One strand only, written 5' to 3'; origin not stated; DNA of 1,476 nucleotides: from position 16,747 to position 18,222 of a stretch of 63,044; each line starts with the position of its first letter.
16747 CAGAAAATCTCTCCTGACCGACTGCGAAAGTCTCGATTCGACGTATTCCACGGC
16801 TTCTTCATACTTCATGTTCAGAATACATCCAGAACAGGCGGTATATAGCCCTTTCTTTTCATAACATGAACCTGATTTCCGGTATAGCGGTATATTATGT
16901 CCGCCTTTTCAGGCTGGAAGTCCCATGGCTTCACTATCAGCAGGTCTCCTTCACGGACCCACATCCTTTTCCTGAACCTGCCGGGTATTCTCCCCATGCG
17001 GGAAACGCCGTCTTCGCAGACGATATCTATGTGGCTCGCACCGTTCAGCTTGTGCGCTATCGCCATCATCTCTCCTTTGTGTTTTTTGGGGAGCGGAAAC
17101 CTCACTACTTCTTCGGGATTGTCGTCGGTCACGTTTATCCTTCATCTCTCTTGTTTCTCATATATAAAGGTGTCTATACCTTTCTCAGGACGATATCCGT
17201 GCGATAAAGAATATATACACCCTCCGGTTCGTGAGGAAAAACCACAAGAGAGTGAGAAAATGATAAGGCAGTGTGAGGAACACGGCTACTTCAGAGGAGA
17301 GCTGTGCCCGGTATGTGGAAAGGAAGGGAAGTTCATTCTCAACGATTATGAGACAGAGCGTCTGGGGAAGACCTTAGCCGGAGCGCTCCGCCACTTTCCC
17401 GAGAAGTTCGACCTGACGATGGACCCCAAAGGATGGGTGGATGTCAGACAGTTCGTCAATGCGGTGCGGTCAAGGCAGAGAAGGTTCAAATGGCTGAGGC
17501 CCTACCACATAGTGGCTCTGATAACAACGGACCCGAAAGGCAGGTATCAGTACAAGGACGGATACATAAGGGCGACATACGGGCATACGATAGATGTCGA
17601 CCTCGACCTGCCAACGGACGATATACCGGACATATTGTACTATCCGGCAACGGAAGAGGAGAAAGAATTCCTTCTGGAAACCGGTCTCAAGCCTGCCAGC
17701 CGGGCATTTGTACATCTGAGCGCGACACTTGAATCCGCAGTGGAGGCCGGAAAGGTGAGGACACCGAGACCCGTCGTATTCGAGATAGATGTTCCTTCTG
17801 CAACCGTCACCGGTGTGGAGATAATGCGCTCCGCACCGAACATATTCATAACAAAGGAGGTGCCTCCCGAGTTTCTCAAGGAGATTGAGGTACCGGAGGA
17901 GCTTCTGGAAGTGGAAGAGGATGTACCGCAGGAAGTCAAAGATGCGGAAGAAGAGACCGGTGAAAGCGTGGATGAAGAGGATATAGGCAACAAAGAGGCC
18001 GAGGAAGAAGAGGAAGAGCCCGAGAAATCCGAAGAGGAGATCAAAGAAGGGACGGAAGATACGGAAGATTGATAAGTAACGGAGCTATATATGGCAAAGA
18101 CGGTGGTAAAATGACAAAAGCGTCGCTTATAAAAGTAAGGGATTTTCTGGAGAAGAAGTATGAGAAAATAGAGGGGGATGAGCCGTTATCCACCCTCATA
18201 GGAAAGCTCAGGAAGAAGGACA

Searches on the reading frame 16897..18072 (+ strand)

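Call 15: search_protein_families(library=ncbifam, proteins=[window:16897-18072:+], max_evalue=0.00001)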
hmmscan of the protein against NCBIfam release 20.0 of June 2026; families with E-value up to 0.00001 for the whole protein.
window:16897-18072:+ (391 aa): 4 families
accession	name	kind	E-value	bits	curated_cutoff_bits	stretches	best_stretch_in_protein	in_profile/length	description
NF002015.0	PRK00819.1-5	equivalog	2.1e-77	259.4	279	1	121-331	2-208/210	RNA 2'-phosphotransferase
NF002013.0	PRK00819.1-2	equivalog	5.5e-37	127.1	231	1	153-329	7-180/183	RNA 2'-phosphotransferase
NF002014.0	PRK00819.1-4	equivalog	2.5e-33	115.5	239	1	151-330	4-181/182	RNA 2'-phosphotransferase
NF002012.0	PRK00819.1-1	equivalog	1.8e-11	44.1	233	1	149-328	5-183/184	RNA 2'-phosphotransferase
